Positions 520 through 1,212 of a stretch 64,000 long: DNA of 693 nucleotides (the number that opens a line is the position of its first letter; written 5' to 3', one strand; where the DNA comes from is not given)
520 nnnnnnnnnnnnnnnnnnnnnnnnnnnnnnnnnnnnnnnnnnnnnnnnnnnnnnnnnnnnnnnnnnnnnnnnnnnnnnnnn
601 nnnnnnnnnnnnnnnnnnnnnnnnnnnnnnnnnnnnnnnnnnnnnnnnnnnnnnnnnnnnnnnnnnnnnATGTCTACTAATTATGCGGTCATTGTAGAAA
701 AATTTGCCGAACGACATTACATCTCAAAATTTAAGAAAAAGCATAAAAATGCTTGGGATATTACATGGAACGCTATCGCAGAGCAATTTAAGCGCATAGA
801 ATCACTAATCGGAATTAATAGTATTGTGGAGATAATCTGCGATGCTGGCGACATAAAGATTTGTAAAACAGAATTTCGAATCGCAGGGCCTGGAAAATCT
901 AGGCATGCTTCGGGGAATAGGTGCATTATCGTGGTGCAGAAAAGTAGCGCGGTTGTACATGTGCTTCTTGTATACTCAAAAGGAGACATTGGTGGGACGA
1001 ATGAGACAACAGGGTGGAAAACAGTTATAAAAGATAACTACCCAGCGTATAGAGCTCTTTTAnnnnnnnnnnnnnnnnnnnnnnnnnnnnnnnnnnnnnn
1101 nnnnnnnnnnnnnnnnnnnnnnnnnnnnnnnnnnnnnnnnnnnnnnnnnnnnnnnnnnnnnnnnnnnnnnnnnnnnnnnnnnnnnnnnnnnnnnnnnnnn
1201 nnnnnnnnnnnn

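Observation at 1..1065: HTH_XRE-Panacea antitoxin-like gene coupled to a RelE/ParE-fold toxin candidate (PanAT-type pair)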

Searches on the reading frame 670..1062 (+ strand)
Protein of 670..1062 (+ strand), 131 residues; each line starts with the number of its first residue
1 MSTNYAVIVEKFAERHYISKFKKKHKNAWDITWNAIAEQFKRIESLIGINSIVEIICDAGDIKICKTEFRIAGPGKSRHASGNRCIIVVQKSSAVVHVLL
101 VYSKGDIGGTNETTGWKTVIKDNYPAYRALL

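Call 4: search_protein_families(library=pfam, proteins=[window:670-1062:+], max_evalue=1)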
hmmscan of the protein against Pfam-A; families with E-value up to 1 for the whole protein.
window:670-1062:+ (131 aa): 1 family
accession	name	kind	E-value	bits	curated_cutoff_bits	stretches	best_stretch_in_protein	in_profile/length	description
PF11919.13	PSME4_C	-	0.042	14.1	22.5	1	15-46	48-80/88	Proteasome activator complex subunit 4-like, C-terminal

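Call 5: search_protein_families(library=ncbifam, proteins=[window:670-1062:+], max_evalue=10)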
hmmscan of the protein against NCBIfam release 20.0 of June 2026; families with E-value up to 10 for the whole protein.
window:670-1062:+ (131 aa): 0 families

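Call 6: search_protein_families(library=phrogs, proteins=[window:670-1062:+], max_evalue=10)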
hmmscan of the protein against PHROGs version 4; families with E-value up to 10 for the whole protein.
window:670-1062:+ (131 aa): 1 family
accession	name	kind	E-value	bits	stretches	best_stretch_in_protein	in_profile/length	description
phrog_27229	-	unknown function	0.37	11.8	1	5-47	30-72/82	-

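Call 7: search_protein_families(library=padloc, proteins=[window:670-1062:+], max_evalue=10)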
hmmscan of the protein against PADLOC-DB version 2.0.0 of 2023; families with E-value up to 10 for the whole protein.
window:670-1062:+ (131 aa): 0 families

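Call 8: search_solved_structures(query=window:670-1062:+, max_evalue=10)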
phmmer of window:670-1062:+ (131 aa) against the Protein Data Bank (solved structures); distinct sequences matched with E-value up to 10: 1.
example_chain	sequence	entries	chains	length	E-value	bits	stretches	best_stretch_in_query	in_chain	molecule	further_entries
8fvy_M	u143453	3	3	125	0.69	13.1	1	51-108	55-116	Ribosomal protein S12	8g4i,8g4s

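Call 9: find_homologous_proteins(query=window:670-1062:+, max_evalue=0.01)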
Query window:670-1062:+ (131 aa): 427 proteins with E <= 0.01 among 432 candidates; the best 120 are listed.
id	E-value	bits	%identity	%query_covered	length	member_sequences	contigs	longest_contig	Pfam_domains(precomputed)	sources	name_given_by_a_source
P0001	4.8e-82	290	100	100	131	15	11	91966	-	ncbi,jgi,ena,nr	ncbi:MAG: hypothetical protein A2653_01175 [Candidatus Zambryskibacteria bacterium RIFCSPHIGHO2_01_F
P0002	1.7e-75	269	92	100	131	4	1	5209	-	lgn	-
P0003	2.4e-75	268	88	100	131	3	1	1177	-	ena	-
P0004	3.1e-74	265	87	100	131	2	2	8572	-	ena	-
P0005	3.2e-73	262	89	100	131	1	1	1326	-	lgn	-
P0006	5.7e-73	261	85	100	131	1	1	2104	-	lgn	-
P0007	1.4e-72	259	89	100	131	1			-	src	-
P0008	1.7e-72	259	86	100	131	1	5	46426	-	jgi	jgi:hypothetical protein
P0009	1.8e-72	259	85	100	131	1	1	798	-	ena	-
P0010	2.6e-72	259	84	100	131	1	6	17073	-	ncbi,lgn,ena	-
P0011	4.5e-72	258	86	100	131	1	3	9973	-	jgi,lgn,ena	-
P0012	5.9e-72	257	84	100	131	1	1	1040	-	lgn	-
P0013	9.7e-72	257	82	100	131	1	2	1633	-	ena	-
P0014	1.2e-71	256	86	100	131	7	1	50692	-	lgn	-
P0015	2.4e-71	255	82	100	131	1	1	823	-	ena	-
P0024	2.3e-69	249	82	100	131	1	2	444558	-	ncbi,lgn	-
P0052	1.2e-64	234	78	100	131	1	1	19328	-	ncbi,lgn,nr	ncbi:MAG: hypothetical protein Q8L01_02325 [Candidatus Woesebacteria bacterium]|nr:hypothetical prot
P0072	1.4e-55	204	69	100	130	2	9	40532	-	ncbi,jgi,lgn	jgi:hypothetical protein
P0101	8.8e-51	189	63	100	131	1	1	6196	-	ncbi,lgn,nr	ncbi:MAG: hypothetical protein Q8R20_00765 [Nanoarchaeota archaeon]|nr:hypothetical protein [Nanoarc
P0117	1.4e-49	185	63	100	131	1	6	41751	-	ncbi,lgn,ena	ncbi:MAG: hypothetical protein AAB620_02355 [Patescibacteria group bacterium]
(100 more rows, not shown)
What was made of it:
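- Checked: It has 427 homologues (call 9).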

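Call 16: search_solved_structures(query=A1, max_evalue=10, show_alignments=3)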
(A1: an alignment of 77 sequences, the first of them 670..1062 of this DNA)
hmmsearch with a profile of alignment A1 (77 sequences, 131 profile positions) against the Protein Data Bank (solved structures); distinct sequences matched with E-value up to 10: 3.
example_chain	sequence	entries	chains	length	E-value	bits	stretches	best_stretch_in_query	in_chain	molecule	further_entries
9hvz_A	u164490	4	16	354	0.43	13.6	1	8-46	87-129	XcbB/CpsF family capsular polysaccharide biosynthesis protein | Bacterial protein | bacterial protein _ ACoA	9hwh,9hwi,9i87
3eff_K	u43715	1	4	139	1.2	12.2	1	15-48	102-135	Voltage-gated potassium channel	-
1f6g_A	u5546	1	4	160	1.5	11.9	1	15-48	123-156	VOLTAGE-GATED POTASSIUM CHANNEL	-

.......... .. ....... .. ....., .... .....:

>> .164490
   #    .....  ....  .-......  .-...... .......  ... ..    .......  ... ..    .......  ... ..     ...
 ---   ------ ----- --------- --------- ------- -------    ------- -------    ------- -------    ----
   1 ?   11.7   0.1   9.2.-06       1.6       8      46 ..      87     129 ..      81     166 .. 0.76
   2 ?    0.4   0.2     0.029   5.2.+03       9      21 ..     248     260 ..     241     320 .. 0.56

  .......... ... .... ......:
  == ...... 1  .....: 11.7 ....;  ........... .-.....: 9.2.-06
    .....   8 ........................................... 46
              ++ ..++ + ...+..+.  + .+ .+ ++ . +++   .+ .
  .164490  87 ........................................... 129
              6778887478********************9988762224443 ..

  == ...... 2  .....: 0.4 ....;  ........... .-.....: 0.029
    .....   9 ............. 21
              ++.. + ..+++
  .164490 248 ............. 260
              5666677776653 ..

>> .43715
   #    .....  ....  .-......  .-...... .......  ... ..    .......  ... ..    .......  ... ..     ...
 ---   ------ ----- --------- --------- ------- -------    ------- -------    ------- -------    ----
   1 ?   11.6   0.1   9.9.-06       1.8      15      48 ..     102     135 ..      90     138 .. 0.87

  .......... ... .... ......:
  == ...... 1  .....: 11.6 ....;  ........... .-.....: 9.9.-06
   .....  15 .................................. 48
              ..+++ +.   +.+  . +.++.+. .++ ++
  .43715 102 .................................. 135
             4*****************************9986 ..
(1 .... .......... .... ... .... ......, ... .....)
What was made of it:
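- On RelE/ParE toxin superfamily: No hit for ORF2 in Pfam, NCBIfam, PHROGs, PADLOC or PDB sequences (calls 4-8, 16).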

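Call 17: find_encoding_contigs(protein=P0001, flank=6000, max_places=6)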
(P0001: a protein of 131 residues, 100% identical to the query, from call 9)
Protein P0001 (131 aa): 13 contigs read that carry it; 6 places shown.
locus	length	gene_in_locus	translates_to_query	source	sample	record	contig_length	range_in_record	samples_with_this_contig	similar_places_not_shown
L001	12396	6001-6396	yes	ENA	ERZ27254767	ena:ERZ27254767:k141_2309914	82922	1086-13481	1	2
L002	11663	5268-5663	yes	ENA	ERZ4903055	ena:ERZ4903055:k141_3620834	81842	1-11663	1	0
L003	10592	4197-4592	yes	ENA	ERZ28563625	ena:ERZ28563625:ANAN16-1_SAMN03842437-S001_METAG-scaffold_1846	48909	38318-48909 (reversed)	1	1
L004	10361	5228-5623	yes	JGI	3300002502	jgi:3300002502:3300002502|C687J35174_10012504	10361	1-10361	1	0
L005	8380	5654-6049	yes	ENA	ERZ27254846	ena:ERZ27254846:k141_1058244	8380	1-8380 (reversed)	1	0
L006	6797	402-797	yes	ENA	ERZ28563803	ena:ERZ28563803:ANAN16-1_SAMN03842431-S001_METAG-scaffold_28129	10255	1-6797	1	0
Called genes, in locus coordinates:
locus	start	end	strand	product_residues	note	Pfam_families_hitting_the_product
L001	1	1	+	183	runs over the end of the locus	PF04011:LemA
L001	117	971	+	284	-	PF01435:Peptidase_M48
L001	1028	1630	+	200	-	PF00990:GGDEF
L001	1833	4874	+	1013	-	PF04313:HSDR_N (faint), PF02384:N6_Mtase, PF20473:MmeI_Mtase, PF07669:Eco57I, PF18135:Type_ISP_C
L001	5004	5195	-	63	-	PF07411:DUF1508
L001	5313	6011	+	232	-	PF01381:HTH_3, PF12844:HTH_19 (weak), PF13560:HTH_31, PF13274:SocA_Panacea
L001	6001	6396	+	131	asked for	-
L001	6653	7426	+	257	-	PF03437:BtpA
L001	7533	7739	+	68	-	PF18917:LiaI-LiaF-like_TM1, PF22570:LiaF-TM (weak)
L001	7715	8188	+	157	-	PF01641:SelR, PF24046:At4g08330 (faint)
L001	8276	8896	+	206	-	-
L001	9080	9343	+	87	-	PF16367:RRM_7 (weak), PF00076:RRM_1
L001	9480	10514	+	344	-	PF01757:Acyl_transf_3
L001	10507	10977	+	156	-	PF02643:DUF192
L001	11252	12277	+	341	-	PF00044:Gp_dh_N, PF02800:Gp_dh_C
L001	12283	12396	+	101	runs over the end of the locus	-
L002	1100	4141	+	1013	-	PF04313:HSDR_N (faint), PF02384:N6_Mtase, PF20473:MmeI_Mtase, PF07669:Eco57I, PF18135:Type_ISP_C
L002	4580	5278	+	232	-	PF01381:HTH_3, PF12844:HTH_19 (weak), PF13560:HTH_31, PF13274:SocA_Panacea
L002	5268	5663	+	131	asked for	-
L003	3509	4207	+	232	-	PF01381:HTH_3, PF12844:HTH_19 (weak), PF13560:HTH_31, PF13274:SocA_Panacea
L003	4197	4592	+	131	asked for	-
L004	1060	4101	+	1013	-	PF04313:HSDR_N (faint), PF02384:N6_Mtase, PF20473:MmeI_Mtase, PF07669:Eco57I, PF18135:Type_ISP_C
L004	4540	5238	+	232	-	PF01381:HTH_3, PF12844:HTH_19 (weak), PF13560:HTH_31, PF13274:SocA_Panacea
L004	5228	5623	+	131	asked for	-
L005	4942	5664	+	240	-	PF01381:HTH_3, PF12844:HTH_19 (weak), PF13560:HTH_31, PF13274:SocA_Panacea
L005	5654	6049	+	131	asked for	-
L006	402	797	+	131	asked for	-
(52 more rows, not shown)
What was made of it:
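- A divergently oriented DUF1508 gene separates the enzyme from the pair (call 17).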

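Call 18: find_encoding_contigs(protein=P0024, flank=5000, max_places=3)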
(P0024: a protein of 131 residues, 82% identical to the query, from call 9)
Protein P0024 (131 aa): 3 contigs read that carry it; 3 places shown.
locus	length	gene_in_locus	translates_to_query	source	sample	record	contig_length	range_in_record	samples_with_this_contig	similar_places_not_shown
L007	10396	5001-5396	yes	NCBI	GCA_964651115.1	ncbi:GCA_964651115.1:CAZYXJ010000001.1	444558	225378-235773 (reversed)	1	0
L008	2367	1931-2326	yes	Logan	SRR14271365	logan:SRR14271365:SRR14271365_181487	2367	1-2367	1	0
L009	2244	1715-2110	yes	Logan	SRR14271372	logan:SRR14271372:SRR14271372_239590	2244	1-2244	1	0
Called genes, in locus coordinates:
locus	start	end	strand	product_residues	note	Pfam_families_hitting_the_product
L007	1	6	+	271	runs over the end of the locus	PF08713:DNA_alkylation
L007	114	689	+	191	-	-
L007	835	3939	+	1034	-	PF02384:N6_Mtase, PF20473:MmeI_Mtase (weak), PF07669:Eco57I (weak), PF18135:Type_ISP_C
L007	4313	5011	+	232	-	PF01381:HTH_3, PF12844:HTH_19 (weak), PF13560:HTH_31, PF13274:SocA_Panacea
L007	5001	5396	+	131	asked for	-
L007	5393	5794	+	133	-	-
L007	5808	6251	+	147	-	PF14359:DUF4406 (faint)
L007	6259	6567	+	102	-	PF03819:MazG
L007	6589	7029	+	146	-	PF08327:AHSA1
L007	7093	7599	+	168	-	PF23951:DUF7282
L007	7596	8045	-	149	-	-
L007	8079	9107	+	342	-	PF00044:Gp_dh_N, PF02800:Gp_dh_C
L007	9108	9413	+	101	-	-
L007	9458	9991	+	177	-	-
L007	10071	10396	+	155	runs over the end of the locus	PF02502:LacAB_rpiB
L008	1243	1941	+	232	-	PF01381:HTH_3, PF12844:HTH_19 (weak), PF13560:HTH_31, PF13274:SocA_Panacea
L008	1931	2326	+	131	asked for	-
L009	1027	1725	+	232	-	PF01381:HTH_3, PF12844:HTH_19 (weak), PF13560:HTH_31, PF13274:SocA_Panacea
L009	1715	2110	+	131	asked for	-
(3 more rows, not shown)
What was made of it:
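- A roughly 1013-aa N6_Mtase/MmeI_Mtase/Eco57I/Type_ISP_C gene lies 1.2 kb upstream in the source genome and in a relative (calls 17, 18).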

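Call 19: find_encoding_contigs(protein=P0072, flank=5000, max_places=4)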
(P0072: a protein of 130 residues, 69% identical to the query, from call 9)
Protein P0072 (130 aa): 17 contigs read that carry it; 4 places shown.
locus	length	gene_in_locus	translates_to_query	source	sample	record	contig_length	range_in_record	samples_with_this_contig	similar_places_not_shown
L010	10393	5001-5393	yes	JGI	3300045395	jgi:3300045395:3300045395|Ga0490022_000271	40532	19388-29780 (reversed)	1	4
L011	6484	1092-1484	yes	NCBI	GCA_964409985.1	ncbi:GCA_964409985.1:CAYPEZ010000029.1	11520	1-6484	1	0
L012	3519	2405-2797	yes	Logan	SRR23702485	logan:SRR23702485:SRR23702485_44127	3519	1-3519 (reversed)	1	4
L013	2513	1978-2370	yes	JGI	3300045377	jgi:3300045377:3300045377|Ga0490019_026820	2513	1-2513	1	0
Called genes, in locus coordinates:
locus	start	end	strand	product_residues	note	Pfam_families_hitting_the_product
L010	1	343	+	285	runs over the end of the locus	-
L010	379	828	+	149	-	-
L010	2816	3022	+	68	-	PF13560:HTH_31, PF12844:HTH_19, PF13413:HTH_25 (weak), PF13443:HTH_26, PF01381:HTH_3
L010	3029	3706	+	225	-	PF18780:HNH_repeat, PF01844:HNH, PF14279:HNH_5 (weak)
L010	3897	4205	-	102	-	-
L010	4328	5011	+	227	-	PF12844:HTH_19, PF13560:HTH_31, PF01381:HTH_3, PF13274:SocA_Panacea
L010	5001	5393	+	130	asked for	-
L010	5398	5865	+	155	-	-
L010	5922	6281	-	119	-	-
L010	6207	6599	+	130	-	-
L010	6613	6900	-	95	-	-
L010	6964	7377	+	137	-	PF00072:Response_reg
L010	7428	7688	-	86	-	PF01649:Ribosomal_S20p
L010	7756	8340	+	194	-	PF01330:RuvA_N, PF00633:HHH (faint), PF14520:HHH_5, PF07499:RuvA_C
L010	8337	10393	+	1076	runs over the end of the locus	PF18895:T4SS_pilin (weak), PF16116:DUF4832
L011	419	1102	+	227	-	PF12844:HTH_19, PF13560:HTH_31, PF01381:HTH_3, PF13274:SocA_Panacea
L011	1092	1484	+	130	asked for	-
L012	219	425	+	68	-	PF13560:HTH_31, PF12844:HTH_19, PF13413:HTH_25 (weak), PF13443:HTH_26, PF01381:HTH_3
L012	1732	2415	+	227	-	PF12844:HTH_19, PF13560:HTH_31, PF01381:HTH_3, PF13274:SocA_Panacea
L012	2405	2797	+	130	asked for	-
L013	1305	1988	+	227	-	PF12844:HTH_19, PF13560:HTH_31, PF01381:HTH_3, PF13274:SocA_Panacea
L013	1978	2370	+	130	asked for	-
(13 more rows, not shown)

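Call 20: find_encoding_contigs(protein=P0117, flank=5000, max_places=4)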
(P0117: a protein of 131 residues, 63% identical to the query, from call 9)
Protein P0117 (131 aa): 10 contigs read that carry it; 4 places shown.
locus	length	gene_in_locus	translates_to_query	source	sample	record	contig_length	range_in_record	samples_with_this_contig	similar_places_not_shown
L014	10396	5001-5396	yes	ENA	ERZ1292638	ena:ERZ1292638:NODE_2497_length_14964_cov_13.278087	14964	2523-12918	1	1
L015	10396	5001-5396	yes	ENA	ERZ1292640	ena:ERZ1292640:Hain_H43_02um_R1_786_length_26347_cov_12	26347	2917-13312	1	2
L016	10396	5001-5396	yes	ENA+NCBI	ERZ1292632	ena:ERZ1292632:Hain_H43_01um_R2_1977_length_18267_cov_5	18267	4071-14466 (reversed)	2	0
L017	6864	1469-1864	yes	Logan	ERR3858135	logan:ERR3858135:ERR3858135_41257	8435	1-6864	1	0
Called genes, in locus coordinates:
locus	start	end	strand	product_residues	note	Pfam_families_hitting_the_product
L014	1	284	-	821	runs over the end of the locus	PF02660:G3P_acyltransf, PF02734:Dak2, PF21645:FakA-like_M (weak), PF02645:DegV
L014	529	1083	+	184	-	PF08668:HDOD (faint), PF01966:HD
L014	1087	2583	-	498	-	PF03485:Arg_tRNA_synt_N, PF00750:tRNA-synt_1d, PF05746:DALR_1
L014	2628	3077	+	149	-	PF01668:SmpB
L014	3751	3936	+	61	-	-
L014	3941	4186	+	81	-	PF05016:ParE_toxin (weak)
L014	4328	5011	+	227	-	PF12844:HTH_19 (weak), PF01381:HTH_3, PF13274:SocA_Panacea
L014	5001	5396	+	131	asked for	-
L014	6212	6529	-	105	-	-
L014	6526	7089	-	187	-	-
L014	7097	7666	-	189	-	PF05137:PilN (weak)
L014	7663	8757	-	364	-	PF11104:PilM_2, PF06723:MreB_Mbl (faint), PF14450:FtsA (weak)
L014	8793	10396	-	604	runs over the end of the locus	-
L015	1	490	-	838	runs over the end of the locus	PF02660:G3P_acyltransf, PF02734:Dak2, PF21645:FakA-like_M (weak), PF02645:DegV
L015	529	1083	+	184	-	PF08668:HDOD (faint), PF01966:HD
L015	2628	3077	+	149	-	PF01668:SmpB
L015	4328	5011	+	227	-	PF12844:HTH_19 (weak), PF01381:HTH_3, PF13274:SocA_Panacea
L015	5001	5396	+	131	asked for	-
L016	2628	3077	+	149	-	PF01668:SmpB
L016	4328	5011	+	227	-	PF12844:HTH_19 (weak), PF01381:HTH_3, PF13274:SocA_Panacea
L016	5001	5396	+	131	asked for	-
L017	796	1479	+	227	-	PF12844:HTH_19 (weak), PF01381:HTH_3, PF13274:SocA_Panacea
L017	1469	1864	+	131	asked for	-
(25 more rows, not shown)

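Call 21: predict_structure(alignment_id=A1)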
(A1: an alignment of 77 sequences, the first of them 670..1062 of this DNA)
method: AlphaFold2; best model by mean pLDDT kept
length: 131 residues; sequences in the alignment: 77
mean_pLDDT: 87.2   pTM: 0.83
mean pLDDT of the five models: 87.2, 80.0, 71.5, 70.9, 68.5
residues with pLDDT >= 90: 82; 70-90: 34; 50-70: 11; < 50: 4
segments of 3 or more residues with pLDDT < 50: 76-79
pLDDT, mean of each block of 10 residues (from residue 1): 86 93 89 93 81 87 92 60 90 95 82 92 93 90
secondary structure, 60 per line:
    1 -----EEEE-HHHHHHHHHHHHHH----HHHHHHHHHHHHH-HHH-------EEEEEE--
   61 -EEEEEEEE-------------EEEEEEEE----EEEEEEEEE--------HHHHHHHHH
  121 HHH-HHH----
elements in order: E6-9 H11-24 H29-41 E53-58 E62-69 E83-90 E95-103 H112-123
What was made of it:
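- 670..1065 (+): RelE/ParE-fold toxin candidate (panT-like), 131 aa, pI 9.5. AF2 pLDDT 87.2 (call 21).
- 865..1005 (+): Stretch holding the family-invariant polar residues: K66 (865-867), basic residue 79 (904-906), R84 (919-921), Y102 (973-975), K104 (979-981), E112 (1003-1005). Candidate active site. They lie on strands b3-b5 and at the start of helix a3 in the model (call 21).
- Toxin fold: AF2 pLDDT 87.2, pTM 0.83, with b-a-a-b-b-b-b-a topology (call 21).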

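Call 23: search_protein_representatives(alignment_id=A1)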
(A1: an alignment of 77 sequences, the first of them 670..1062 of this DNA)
Query: 77 sequences, 131 profile positions. Proteins with E-value up to 0.001 (for the whole library): 214; up to 1e-10: 151; up to 1e-30: 26. The best 150 are listed.
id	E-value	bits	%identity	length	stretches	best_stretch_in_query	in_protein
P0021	6.7e-69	245.9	-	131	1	1-131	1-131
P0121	9.7e-53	193.6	-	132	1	3-131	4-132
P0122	7.0e-48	177.9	-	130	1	1-131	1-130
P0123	2.5e-45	169.7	-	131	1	1-129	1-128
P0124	5.9e-43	162.0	-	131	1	4-130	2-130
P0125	1.2e-42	161.0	-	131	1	1-130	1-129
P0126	3.2e-39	149.9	-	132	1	1-130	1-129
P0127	3.9e-38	146.4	-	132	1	3-130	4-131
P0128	1.4e-37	144.6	-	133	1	3-131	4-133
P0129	4.4e-37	143.0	-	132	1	1-131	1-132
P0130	2.4e-35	137.4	-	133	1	3-131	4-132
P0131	9.9e-35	135.4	-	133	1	2-131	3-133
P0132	2.1e-34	134.4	-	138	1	3-126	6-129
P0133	1.2e-33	131.9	-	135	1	1-130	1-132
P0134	2.7e-33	130.8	-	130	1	1-131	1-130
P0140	1.9e-31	124.7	-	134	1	4-130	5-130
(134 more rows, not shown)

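Call 27: search_protein_families(library=pfam, alignment_id=A2, max_evalue=0.1)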
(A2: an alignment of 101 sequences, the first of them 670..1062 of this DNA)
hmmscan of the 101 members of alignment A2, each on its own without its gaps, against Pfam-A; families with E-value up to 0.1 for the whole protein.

A. member 1, window:670-1062:+ (131 aa): 1 family
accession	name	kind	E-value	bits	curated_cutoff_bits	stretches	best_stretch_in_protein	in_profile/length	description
PF11919.13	PSME4_C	-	0.042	14.1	22.5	1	15-46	48-80/88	Proteasome activator complex subunit 4-like, C-terminal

B. families by the number of members that match (of 101 scanned): 56 families (the first 25 are shown)
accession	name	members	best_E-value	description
PF17116.11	T9SS_plug_1st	2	0.0075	Type 9 secretion system plug protein 1st domain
PF11919.13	PSME4_C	2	0.013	Proteasome activator complex subunit 4-like, C-terminal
PF10786.14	HI_0552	2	0.014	HI_0552 protein family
PF07911.18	DUF1677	1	0.001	Protein of unknown function (DUF1677)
PF14040.12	DNase_NucA_NucB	1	0.0015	Deoxyribonuclease NucA/NucB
PF07742.17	BTG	1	0.0016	BTG family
PF08696.17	Dna2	1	0.0031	DNA replication factor Dna2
PF18151.6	DUF5601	1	0.0054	Domain of unknown function (DUF5601)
PF06575.17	DUF1132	1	0.0066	Protein of unknown function (DUF1132)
PF06119.19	NIDO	1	0.0069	Nidogen-like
PF13425.11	O-antigen_lig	1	0.007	O-antigen ligase like membrane protein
PF11486.13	DUF3212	1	0.007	Protein of unknown function (DUF3212)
PF05133.19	SPP1_portal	1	0.011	Phage portal protein, SPP1 Gp6-like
PF10483.15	Elong_Iki1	1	0.012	Elongator subunit Iki1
PF17679.6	Dip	1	0.012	gp37/Dip protein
PF06296.18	RelE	1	0.014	RelE toxin of RelE / RelB toxin-antitoxin system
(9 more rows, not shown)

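Call 30: list_cluster_members(proteins=[P0001, P0052, P0117, P0101])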
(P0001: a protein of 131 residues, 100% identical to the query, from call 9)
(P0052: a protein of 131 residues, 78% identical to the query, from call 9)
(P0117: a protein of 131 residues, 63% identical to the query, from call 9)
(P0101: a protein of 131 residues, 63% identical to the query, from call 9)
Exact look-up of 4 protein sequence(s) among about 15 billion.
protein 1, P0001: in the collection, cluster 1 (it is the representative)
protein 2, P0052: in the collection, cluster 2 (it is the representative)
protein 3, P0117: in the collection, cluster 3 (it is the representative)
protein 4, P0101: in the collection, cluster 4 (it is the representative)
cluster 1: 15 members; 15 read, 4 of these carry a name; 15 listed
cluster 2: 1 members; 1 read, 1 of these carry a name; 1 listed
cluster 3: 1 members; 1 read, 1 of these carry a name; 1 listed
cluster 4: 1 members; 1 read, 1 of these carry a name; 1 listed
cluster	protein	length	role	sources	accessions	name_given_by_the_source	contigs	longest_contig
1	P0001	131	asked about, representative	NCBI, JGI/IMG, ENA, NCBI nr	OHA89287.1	MAG: hypothetical protein A2653_01175 [Candidatus Zambryskibacteria bacterium ...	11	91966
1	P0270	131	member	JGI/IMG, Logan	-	hypothetical protein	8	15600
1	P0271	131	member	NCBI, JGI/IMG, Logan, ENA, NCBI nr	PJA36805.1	MAG: hypothetical protein CO183_01510 [Candidatus Zambryskibacteria bacterium ...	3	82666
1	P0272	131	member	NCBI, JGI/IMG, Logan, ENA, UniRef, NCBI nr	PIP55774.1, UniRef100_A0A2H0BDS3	MAG: hypothetical protein COX06_01765 [Candidatus Zambryskibacteria bacterium ... | Addiction module toxin RelE n=1 Tax=Candidatus Zambryskibacteria bacterium ...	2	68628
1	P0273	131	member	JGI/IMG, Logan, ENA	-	-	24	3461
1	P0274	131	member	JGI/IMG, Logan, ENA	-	-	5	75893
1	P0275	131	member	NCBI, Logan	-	-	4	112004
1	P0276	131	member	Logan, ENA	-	-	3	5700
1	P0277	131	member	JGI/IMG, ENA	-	-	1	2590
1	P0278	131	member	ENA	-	-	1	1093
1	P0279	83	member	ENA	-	-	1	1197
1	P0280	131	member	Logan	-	-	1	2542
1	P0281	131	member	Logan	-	-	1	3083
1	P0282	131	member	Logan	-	-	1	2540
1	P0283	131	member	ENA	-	-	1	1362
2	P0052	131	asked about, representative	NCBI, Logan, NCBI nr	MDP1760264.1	MAG: hypothetical protein Q8L01_02325 [Candidatus Woesebacteria bacterium] | hypothetical protein [Candidatus Woesebacteria bacterium]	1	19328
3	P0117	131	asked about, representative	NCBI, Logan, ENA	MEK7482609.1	MAG: hypothetical protein AAB620_02355 [Patescibacteria group bacterium]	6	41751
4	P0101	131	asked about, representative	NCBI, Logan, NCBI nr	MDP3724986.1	MAG: hypothetical protein Q8R20_00765 [Nanoarchaeota archaeon] | hypothetical protein [Nanoarchaeota archaeon]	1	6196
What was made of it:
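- UniRef calls a member of ORF2's 90%-identity cluster 'Addiction module toxin RelE' (call 30).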
